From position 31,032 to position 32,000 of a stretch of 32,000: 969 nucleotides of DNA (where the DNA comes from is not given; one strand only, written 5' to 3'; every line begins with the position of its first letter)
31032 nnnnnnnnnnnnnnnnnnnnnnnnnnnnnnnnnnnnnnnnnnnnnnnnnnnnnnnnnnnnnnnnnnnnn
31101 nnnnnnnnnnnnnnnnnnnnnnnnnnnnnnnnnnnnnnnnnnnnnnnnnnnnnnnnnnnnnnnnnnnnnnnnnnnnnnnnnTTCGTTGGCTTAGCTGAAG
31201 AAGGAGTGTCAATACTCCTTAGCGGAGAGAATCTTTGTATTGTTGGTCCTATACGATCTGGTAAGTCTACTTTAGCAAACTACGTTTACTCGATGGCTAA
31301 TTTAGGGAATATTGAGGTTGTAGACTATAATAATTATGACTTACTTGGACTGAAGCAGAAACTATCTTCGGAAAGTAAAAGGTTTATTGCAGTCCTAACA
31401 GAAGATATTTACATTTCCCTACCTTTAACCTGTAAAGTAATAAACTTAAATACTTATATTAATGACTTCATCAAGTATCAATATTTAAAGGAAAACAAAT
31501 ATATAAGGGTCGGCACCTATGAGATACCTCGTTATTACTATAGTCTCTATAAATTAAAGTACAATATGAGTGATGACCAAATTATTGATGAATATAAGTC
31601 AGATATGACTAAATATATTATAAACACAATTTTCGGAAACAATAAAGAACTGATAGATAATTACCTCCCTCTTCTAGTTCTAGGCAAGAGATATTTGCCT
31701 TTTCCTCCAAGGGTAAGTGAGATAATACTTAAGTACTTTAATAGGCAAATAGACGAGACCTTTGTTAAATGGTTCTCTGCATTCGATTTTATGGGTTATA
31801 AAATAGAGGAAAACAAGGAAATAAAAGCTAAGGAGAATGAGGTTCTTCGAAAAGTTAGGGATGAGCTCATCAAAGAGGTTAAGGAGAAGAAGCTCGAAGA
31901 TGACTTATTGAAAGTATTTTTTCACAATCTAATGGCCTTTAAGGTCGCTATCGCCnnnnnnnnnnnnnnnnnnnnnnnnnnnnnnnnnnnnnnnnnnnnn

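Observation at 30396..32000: ORF missing from the track: a protein of more than 535 aa built from an internally duplicated P-loop module, divergent from a coiled-coil gene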

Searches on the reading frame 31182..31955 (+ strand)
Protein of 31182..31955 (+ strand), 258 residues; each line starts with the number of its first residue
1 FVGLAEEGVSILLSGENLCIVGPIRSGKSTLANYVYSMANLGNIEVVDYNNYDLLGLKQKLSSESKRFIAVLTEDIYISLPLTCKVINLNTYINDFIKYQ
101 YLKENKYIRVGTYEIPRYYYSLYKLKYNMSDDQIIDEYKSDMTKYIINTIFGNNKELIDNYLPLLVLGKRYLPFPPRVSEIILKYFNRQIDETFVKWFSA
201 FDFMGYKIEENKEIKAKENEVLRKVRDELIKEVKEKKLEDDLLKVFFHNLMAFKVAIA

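Call 62: search_solved_structures(query=A9, max_evalue=10)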
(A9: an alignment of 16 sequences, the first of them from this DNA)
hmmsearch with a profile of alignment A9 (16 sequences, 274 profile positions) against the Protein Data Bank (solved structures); distinct sequences matched with E-value up to 10: 107 (the best 60 are shown).
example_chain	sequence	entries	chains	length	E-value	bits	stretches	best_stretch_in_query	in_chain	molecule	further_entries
3cmu_A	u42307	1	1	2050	1.6e-07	34.3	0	15-50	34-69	Protein recA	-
3cmt_A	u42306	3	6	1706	3.7e-06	29.8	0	15-50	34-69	Protein recA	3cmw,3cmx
6c2u_A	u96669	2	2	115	5e-05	26.1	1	16-43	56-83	phosphate-loop protein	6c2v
3cmv_A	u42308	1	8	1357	0.0001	25.1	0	15-50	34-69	Protein recA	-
9olo_A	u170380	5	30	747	0.0075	19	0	18-43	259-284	Vesicle-fusing ATPase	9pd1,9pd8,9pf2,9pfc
3j94_A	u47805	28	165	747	0.0075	19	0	18-43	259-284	Vesicle-fusing ATPase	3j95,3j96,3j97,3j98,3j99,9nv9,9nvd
6ip2_B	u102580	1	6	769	0.0082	18.8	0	18-43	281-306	Vesicle-fusing ATPase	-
6mdm_A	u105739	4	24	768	0.0082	18.8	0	18-43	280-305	Vesicle-fusing ATPase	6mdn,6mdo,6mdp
9cru_A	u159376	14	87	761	0.0091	18.7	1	16-44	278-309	Vesicular-fusion protein SEC18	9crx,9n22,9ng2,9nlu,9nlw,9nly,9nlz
1y63_A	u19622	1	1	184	0.013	18.1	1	15-57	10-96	Lmaj004144AAA protein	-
8wdb_D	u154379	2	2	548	0.036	16.7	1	15-39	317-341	Probable dipeptide-transport ATP-binding protein ABC transporter DppD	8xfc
8wd9_D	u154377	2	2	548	0.036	16.7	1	15-39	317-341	Probable dipeptide-transport ATP-binding protein ABC transporter DppD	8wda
8j07_k9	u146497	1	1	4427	0.054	16.1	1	6-65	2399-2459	Dynein axonemal heavy chain 2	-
8vow_A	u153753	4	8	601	0.056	16.1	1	12-98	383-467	ABC-type bacteriocin transporter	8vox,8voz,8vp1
5eum_A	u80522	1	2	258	0.062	15.9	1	11-55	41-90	Lipid A export ATP-binding/permease protein MsbA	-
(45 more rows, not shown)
